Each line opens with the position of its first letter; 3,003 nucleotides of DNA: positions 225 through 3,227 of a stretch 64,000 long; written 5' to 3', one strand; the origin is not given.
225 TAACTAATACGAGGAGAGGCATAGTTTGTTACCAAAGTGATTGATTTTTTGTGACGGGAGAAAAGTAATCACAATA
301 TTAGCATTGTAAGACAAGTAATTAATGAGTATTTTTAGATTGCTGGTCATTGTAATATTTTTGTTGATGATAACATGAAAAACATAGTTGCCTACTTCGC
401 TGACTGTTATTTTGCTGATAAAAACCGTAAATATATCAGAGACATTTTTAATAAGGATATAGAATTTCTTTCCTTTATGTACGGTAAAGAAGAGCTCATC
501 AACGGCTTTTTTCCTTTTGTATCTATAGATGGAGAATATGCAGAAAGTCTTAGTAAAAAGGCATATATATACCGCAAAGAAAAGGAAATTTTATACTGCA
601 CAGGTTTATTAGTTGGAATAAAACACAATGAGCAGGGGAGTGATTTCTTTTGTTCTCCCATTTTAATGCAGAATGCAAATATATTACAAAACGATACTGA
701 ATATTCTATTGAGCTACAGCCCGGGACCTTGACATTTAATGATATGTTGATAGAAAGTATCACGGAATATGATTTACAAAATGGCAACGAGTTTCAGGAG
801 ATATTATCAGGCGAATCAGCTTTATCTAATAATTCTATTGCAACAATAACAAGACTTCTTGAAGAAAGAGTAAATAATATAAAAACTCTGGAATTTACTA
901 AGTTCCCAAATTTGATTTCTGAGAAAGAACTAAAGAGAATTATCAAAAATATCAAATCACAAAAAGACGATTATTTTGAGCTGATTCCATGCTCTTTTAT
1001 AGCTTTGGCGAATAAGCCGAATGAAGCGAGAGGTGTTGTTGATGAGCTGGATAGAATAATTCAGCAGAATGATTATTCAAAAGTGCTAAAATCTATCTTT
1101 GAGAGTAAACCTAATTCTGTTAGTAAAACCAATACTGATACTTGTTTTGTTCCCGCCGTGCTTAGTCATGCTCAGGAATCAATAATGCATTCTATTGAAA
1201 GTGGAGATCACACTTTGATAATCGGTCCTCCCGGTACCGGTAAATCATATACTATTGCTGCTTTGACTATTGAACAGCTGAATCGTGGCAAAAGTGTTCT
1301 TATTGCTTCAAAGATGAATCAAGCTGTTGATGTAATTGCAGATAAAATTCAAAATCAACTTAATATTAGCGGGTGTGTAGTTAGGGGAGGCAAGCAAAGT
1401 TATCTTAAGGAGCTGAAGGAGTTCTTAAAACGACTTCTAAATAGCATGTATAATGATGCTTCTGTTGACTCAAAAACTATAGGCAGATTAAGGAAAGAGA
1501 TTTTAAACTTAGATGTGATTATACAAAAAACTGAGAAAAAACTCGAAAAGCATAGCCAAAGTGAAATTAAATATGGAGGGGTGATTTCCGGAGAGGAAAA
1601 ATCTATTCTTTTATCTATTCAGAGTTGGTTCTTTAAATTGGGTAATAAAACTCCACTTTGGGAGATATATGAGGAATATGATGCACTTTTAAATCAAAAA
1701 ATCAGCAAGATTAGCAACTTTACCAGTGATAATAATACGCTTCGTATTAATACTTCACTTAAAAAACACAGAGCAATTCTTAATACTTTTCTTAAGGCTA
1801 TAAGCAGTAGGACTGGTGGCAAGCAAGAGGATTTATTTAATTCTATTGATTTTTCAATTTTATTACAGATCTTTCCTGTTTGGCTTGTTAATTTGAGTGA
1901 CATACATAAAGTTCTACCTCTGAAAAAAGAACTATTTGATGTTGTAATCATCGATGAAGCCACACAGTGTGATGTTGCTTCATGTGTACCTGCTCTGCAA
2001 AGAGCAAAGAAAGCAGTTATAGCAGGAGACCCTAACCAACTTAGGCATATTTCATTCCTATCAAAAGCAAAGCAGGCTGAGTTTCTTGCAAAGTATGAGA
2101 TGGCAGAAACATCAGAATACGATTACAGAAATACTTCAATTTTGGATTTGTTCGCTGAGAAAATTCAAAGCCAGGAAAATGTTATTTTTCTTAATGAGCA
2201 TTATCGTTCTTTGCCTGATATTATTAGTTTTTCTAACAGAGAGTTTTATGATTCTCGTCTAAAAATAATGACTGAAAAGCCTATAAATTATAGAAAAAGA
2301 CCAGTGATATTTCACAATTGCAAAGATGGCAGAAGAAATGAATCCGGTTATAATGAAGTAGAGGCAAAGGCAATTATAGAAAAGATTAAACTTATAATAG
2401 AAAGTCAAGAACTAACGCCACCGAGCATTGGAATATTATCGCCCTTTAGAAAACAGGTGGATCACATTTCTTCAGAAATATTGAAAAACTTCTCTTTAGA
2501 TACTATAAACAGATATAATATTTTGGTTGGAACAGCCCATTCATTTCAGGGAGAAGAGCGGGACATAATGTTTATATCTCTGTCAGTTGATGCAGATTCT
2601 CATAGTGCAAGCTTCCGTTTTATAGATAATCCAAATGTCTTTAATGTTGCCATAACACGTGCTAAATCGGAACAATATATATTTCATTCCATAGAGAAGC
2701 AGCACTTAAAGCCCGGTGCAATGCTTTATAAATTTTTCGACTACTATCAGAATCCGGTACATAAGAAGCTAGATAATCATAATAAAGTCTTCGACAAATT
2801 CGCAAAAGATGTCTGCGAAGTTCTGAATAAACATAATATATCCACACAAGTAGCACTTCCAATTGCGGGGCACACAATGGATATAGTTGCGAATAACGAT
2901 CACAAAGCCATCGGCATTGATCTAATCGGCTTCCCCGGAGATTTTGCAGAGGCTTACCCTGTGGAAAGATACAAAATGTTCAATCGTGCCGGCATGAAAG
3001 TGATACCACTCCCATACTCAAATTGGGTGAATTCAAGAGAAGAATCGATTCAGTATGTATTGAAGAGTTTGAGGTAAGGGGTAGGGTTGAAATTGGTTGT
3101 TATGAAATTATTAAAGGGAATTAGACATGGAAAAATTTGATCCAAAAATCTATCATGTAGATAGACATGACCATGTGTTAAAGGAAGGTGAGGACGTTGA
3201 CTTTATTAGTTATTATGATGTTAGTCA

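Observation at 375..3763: Upf1-like helicase fused to a Vsr/DUF559-type endonuclease, with a small acidic partner: candidate Nhi-like nuclease-helicase defence module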

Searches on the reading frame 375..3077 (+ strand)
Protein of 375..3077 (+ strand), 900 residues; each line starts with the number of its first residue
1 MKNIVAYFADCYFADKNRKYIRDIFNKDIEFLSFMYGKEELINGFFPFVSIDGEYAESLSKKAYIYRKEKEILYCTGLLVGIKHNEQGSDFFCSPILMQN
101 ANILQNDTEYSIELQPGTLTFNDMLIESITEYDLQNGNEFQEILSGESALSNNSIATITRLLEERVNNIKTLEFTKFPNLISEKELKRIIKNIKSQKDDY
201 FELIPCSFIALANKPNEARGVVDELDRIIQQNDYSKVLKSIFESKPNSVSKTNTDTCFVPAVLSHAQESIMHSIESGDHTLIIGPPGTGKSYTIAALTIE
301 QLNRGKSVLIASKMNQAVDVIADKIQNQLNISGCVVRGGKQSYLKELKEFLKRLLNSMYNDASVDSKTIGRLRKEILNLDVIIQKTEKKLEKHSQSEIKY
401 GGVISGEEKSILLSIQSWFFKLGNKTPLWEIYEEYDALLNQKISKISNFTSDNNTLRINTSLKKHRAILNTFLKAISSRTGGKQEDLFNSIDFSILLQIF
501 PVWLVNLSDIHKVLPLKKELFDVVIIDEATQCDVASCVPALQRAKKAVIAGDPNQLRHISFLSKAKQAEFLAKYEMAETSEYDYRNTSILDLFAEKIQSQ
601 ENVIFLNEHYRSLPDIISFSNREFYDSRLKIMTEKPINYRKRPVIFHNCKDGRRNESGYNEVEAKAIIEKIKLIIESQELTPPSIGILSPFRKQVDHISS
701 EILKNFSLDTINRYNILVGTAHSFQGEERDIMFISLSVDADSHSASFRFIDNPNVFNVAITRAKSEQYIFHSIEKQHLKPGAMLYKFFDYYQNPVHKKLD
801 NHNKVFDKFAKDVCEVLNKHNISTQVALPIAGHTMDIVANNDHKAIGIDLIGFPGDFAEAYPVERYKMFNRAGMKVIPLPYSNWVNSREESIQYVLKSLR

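Call 3: search_protein_families(library=pfam, proteins=[window:375-3077:+], max_evalue=0.1)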
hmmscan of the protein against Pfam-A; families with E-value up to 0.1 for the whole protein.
window:375-3077:+ (900 aa): 22 families
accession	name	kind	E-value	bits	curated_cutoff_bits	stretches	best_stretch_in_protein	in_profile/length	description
PF13087.12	AAA_12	-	8.1e-30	104.3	27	1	592-769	5-190/195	AAA domain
PF13086.12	AAA_11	-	7.7e-24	85.3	27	1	267-557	7-251/257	AAA domain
PF13604.12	AAA_30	-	2.3e-09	37.7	27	1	263-325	2-66/191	AAA domain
PF01443.25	Viral_helicase1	-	5.6e-09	36.6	21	1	515-587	52-129/228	Viral superfamily 1 RNA helicase core domain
PF13245.12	AAA_19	-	3e-07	31.1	25.1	1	269-556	3-129/134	AAA domain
PF02562.22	PhoH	-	1e-06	28.9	27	1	264-307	6-49/205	PhoH-like protein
PF00270.35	DEAD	-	1.6e-06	28.4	26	1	266-352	3-93/167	DEAD/DEAH box helicase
PF00580.27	UvrD-helicase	-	1.8e-06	28.3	23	1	266-555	4-250/271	UvrD/REP helicase N-terminal domain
PF20720.3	nSTAND3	-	8.6e-05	22.7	27.2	1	269-328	9-67/155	Novel STAND NTPase 3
PF12775.13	AAA_7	-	0.00013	22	25.8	1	251-318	6-73/181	P-loop containing dynein motor region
PF05127.21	NAT10_TcmA_helicase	-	0.00032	21.1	22.7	1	282-334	2-55/176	RNA cytidine acetyltransferase NAT10/TcmA, helicase domain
PF13401.12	AAA_22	-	0.00044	21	27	1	278-354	6-82/130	AAA domain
PF09848.15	SLFN-g3_helicase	-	0.0017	18.1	24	1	281-355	5-74/354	Schlafen group 3, DNA/RNA helicase domain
PF18741.7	MTES_1575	-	0.0037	17.7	38.2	1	809-898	1-95/96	REase_MTES_1575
PF01695.23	IstB_IS21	-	0.0046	16.9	24.1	1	274-312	89-127/238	IstB-like ATP binding protein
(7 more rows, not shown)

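Call 4: search_protein_families(library=padloc, proteins=[window:375-3077:+], max_evalue=0.1)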
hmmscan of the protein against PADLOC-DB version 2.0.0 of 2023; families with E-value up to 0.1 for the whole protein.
window:375-3077:+ (900 aa): 15 families
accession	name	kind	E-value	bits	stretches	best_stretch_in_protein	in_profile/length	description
PDLC03920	MkoA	-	3.3e-49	166.1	1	236-765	591-1068/1112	-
PDLC05009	PDC-S37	-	9e-48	160.9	2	498-843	915-1275/1550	-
PDLC03924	MkoC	-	4.7e-47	158.8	2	519-824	669-997/1136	-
PDLC03921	MkoA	-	1e-32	110.9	2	514-765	1290-1559/1607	-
PDLC02194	Hhe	-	6.8e-21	71.3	2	496-776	1356-1641/1911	-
PDLC04140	mad8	-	2.1e-08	32.1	1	270-367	20-126/314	mads_8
PDLC03813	RTasNERD-Hel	-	5.6e-06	23.7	2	263-338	210-285/519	DRT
PDLC01087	C3a187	-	1.6e-05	22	1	256-311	196-244/559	NERD+UvrD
PDLC02895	DpdJ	-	2.6e-05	19.2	1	687-768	373-449/2112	DpdJ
PDLC01439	typeIV_DinG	-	0.00023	18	1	268-360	25-103/575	CAS-IV-A; associated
PDLC02864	DpdF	-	0.0022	14.9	1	261-325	21-87/610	DpdF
PDLC04702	PDC-M54A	-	0.0025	13.3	1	266-310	307-350/1621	-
PDLC00104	GajB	-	0.0053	13.5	0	273-330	11-72/574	UrvD helicase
PDLC02861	DpdF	-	0.013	11.9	1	264-322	30-89/611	DpdF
PDLC02870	DpdF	-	0.025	11.1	1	266-326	17-79/534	DpdF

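Call 5: search_protein_families(library=ncbifam, proteins=[window:375-3077:+], max_evalue=0.1)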
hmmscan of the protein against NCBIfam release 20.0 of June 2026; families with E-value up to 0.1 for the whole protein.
window:375-3077:+ (900 aa): 20 families
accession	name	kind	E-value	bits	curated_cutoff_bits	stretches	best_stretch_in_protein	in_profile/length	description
NF058533.1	antiphage_ProA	equivalog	2.1e-45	154.7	1500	2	494-780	1277-1567/1903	anti-phage protein ProA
TIGR00376.1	TIGR00376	hypoth_equivalog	1.5e-38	132.6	348.9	2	441-790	279-626/639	IGHMBP2 family helicase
NF040671.1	PLuB_AAA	exception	9.8e-37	125.9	999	2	519-772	961-1231/1256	PLuB system helicase-like protein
NF042953.1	Hhe_antiphage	equivalog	8.6e-28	96.3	2000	2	501-837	1262-1611/1797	DUF4011 domain-containing anti-phage protein Hhe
TIGR01447.1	recD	equivalog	1.4e-06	27.2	310.15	2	238-298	124-184/597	exodeoxyribonuclease V subunit alpha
TIGR02768.1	TraA_Ti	equivalog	0.00012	20.5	590.45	1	238-310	334-408/751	Ti-type conjugative transfer relaxase TraA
TIGR01448.2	helicase_RecD2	equivalog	0.00023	19.4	500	1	183-303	245-357/713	SF1B family DNA helicase RecD2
TIGR00635.1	ruvB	equivalog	0.00091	18.3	299.05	1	275-322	28-74/305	Holliday junction branch migration DNA helicase RuvB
NF038214.1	IS21_help_AAA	equivalog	0.001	18.8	200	1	274-309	87-122/232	IS21-like element helper ATPase IstB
NF006038.0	PRK08181.1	subfamily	0.0042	16.4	317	1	274-313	104-143/271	transposase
NF005931.1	PRK07952.1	equivalog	0.0057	16.2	357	1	281-312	103-134/246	replicative helicase loader DnaC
NF000868.0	PRK00080.1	equivalog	0.021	13.7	282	1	274-322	48-95/330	Holliday junction branch migration DNA helicase RuvB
NF005098.0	PRK06526.1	subfamily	0.032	13.7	296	1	274-323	106-154/266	transposase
NF011553.0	PRK14981.1-5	equivalog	0.033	14.3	152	0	215-249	49-83/113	DNA-directed RNA polymerase subunit F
NF010068.0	PRK13548.1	equivalog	0.043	12.9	261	1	270-312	24-67/261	heme ABC transporter ATP-binding protein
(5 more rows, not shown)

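Call 9: find_homologous_proteins(query=window:375-3077:+)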
Query window:375-3077:+ (900 aa): 545 proteins with E <= 0.001 among 8000 candidates; the best 120 are listed.
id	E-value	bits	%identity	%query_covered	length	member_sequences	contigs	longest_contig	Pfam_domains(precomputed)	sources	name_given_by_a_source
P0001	0.0e+0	1980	98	100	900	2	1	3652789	PF13087.13,PF13086.13,PF00270.36,PF01443.25,PF13604.13,PF13245.13,PF00580.28,PF02562.23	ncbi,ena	-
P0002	0.0e+0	1486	73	100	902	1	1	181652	PF13087.13,PF13086.13,PF01695.24,PF01443.25,PF13604.13,PF13245.13,PF00580.28,PF02562.23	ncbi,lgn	-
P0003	0.0e+0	1463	72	100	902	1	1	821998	PF13087.13,PF13086.13,PF01443.25,PF13604.13,PF13245.13,PF00580.28,PF02562.23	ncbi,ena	-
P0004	0.0e+0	1201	88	67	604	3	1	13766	PF13087.13,PF13086.13,PF01443.25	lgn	-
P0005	0.0e+0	1059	53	100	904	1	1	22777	PF13087.13,PF13086.13,PF01443.25,PF13604.13,PF13245.13,PF13401.13,PF20720.4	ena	-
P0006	0.0e+0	1056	55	98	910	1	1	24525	PF13087.13,PF13086.13,PF01443.25,PF13604.13,PF13245.13,PF20720.4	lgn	-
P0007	4.1e-248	844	43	100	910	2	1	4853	PF13087.13,PF13086.13,PF13604.13,PF13245.13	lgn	-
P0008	3.2e-246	838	45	99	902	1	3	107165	PF13087.13,PF13086.13,PF01443.25,PF13604.13,PF13245.13,PF13401.13,PF02562.23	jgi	-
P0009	1.3e-242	826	42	100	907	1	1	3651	PF13087.13,PF13086.13,PF01443.25,PF13604.13,PF13245.13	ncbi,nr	ncbi:MAG: hypothetical protein JW860_13655 [Sedimentisphaerales bacterium]|nr:hypothetical protein [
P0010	2.8e-241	822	45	98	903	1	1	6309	PF13087.13,PF13086.13,PF01443.25,PF13604.13,PF13245.13,PF00580.28,PF02562.23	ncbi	-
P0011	1.9e-229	782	42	100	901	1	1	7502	PF13087.13,PF13086.13,PF01443.25,PF13604.13,PF13245.13,PF20720.4,PF02562.23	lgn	-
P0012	6.1e-228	777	43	100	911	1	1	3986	PF13087.13,PF13086.13,PF01443.25,PF13604.13,PF13245.13,PF02562.23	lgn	-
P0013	5.0e-227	774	42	100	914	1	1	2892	PF13087.13,PF13086.13,PF13604.13,PF13245.13,PF02562.23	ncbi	-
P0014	2.7e-224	765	41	100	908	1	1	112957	PF13087.13,PF13086.13,PF01443.25,PF13604.13,PF13245.13,PF20720.4,PF02562.23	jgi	jgi:hypothetical protein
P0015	4.1e-224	765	42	100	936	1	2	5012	PF13087.13,PF13086.13,PF01443.25,PF13604.13,PF13245.13,PF02562.23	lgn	-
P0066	6.8e-183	628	37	99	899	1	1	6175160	PF13087.13,PF13086.13,PF01443.25,PF13604.13,PF13245.13,PF00580.28,PF02562.23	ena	-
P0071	5.1e-182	625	39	99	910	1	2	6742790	PF13087.13,PF13086.13,PF01443.25,PF13604.13,PF13245.13,PF00580.28,PF02562.23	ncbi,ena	-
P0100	3.0e-169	583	36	98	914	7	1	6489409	PF13087.13,PF13086.13,PF05127.22,PF01443.25,PF13604.13,PF13245.13,PF20720.4,PF00580.28,PF02562.23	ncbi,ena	-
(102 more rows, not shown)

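Call 11: find_encoding_contigs(protein=P0001, flank=10000, max_places=3)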
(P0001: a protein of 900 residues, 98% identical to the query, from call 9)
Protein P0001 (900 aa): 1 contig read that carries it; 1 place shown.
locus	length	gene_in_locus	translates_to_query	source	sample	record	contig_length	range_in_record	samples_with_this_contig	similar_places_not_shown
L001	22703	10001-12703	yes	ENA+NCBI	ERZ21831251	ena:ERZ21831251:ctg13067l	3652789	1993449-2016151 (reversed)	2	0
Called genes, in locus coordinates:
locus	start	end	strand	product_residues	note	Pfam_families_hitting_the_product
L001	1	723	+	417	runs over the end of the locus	-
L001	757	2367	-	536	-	PF05154:TM2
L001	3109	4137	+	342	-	PF00144:Beta-lactamase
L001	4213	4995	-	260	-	PF18962:Por_Secre_tail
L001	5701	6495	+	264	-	-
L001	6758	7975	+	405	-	PF25302:NADase_transloc, PF08517:AXH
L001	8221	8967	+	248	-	PF13365:Trypsin_2 (weak)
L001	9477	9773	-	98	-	-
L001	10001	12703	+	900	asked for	PF00270:DEAD (faint), PF00580:UvrD-helicase (weak), PF01443:Viral_helicase1 (faint), PF02562:PhoH (faint), PF13086:AAA_11, PF13245:AAA_19 (weak), PF13604:AAA_30 (faint), PF13087:AAA_12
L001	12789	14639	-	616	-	PF00005:ABC_tran (faint), PF02463:SMC_N, PF13401:AAA_22 (faint), PF27394:Aq_aa27 (weak), PF13175:AAA_15, PF13304:AAA_21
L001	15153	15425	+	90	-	-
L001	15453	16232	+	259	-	PF00460:Flg_bb_rod, PF22692:LlgE_F_G_D1, PF06429:Flg_bbr_C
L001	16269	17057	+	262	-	PF00460:Flg_bb_rod, PF22692:LlgE_F_G_D1, PF06429:Flg_bbr_C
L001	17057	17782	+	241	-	PF08666:SAF, PF13144:ChapFlgA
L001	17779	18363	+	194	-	PF02107:FlgH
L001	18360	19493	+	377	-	PF02119:FlgI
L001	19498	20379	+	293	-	PF01464:SLT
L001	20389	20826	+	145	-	PF05130:FlgN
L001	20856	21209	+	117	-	PF05635:23S_rRNA_IVP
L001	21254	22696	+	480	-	PF00460:Flg_bb_rod, PF22638:FlgK_D1, PF06429:Flg_bbr_C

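Call 12: find_encoding_contigs(protein=P0002, flank=10000, max_places=3)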
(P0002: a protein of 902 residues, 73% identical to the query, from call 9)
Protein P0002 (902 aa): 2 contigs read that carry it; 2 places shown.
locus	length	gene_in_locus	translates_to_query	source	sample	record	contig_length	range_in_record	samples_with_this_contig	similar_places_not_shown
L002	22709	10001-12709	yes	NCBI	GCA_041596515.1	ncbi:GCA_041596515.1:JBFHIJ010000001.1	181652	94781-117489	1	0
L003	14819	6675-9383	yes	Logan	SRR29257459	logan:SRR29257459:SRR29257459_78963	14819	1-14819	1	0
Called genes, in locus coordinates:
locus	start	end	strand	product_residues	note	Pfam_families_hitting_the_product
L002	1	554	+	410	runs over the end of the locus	-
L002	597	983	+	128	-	PF09912:DUF2141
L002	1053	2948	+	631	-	PF02784:Orn_Arg_deC_N, PF17810:Arg_decarb_HB, PF17944:Arg_decarbox_C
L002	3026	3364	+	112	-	-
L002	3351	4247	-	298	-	-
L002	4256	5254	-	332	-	-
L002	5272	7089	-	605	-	PF09976:TPR_21 (faint), PF25063:ARM_TT21_C (faint), PF07719:TPR_2 (faint), PF13174:TPR_6 (faint), PF13181:TPR_8 (faint), PF13428:TPR_14 (faint), PF13432:TPR_16 (faint), PF14559:TPR_19 (faint)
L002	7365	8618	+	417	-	PF00753:Lactamase_B (weak), PF12706:Lactamase_B_2 (weak), PF23023:Anti-Pycsar_Apyc1 (weak)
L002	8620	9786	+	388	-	PF07690:MFS_1, PF13347:MFS_2 (weak)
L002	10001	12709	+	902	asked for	PF00580:UvrD-helicase (weak), PF01443:Viral_helicase1 (faint), PF01695:IstB_IS21 (faint), PF02562:PhoH (weak), PF13086:AAA_11, PF13245:AAA_19 (weak), PF13604:AAA_30 (weak), PF13087:AAA_12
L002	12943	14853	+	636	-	PF11398:DUF2813, PF13175:AAA_15, PF13476:AAA_23 (weak), PF13555:AAA_29 (weak), PF13304:AAA_21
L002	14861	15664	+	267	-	PF14355:Abi_C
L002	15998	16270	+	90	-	-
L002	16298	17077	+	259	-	PF00460:Flg_bb_rod, PF22692:LlgE_F_G_D1, PF06429:Flg_bbr_C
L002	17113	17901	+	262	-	PF00460:Flg_bb_rod, PF22692:LlgE_F_G_D1, PF06429:Flg_bbr_C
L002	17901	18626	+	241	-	PF08666:SAF (weak), PF13144:ChapFlgA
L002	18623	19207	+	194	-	PF02107:FlgH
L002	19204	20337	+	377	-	PF02119:FlgI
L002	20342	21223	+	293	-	PF10135:Rod-binding (faint), PF13702:Lysozyme_like (faint), PF01464:SLT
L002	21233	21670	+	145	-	PF05130:FlgN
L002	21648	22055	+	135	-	PF05635:23S_rRNA_IVP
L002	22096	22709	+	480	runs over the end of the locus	PF00460:Flg_bb_rod, PF22638:FlgK_D1, PF06429:Flg_bbr_C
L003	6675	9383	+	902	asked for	PF00580:UvrD-helicase (weak), PF01443:Viral_helicase1 (faint), PF01695:IstB_IS21 (faint), PF02562:PhoH (weak), PF13086:AAA_11, PF13245:AAA_19 (weak), PF13604:AAA_30 (weak), PF13087:AAA_12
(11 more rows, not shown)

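Call 13: find_encoding_contigs(protein=P0003, flank=10000, max_places=3)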
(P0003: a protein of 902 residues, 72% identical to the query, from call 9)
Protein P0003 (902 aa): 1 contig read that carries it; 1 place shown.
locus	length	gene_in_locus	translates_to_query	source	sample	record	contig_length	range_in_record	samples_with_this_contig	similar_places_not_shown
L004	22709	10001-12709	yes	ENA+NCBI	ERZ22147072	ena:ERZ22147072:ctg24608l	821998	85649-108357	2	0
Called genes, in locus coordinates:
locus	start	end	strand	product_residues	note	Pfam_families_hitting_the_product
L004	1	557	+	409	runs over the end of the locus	-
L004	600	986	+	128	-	PF09912:DUF2141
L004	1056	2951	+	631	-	PF02784:Orn_Arg_deC_N, PF17810:Arg_decarb_HB, PF17944:Arg_decarbox_C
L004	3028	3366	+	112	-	-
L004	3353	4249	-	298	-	-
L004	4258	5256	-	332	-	-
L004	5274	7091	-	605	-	PF12895:ANAPC3 (faint), PF25063:ARM_TT21_C (faint), PF07719:TPR_2 (faint), PF09976:TPR_21 (faint), PF13174:TPR_6 (faint), PF13181:TPR_8 (faint), PF13424:TPR_12 (faint), PF13428:TPR_14 (faint), +4 more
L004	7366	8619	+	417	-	PF00753:Lactamase_B (weak), PF12706:Lactamase_B_2 (weak), PF23023:Anti-Pycsar_Apyc1 (weak)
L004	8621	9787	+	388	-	PF07690:MFS_1, PF13347:MFS_2 (weak), PF12832:MFS_1_like (faint)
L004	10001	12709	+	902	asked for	PF00580:UvrD-helicase (weak), PF01443:Viral_helicase1 (faint), PF02562:PhoH (weak), PF13086:AAA_11, PF13245:AAA_19 (weak), PF13604:AAA_30 (faint), PF13087:AAA_12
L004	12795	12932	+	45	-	-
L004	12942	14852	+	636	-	PF11398:DUF2813, PF13175:AAA_15, PF13476:AAA_23 (weak), PF13555:AAA_29 (faint), PF13304:AAA_21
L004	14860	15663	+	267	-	PF14355:Abi_C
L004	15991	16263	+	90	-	-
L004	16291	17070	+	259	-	PF00460:Flg_bb_rod, PF22692:LlgE_F_G_D1, PF06429:Flg_bbr_C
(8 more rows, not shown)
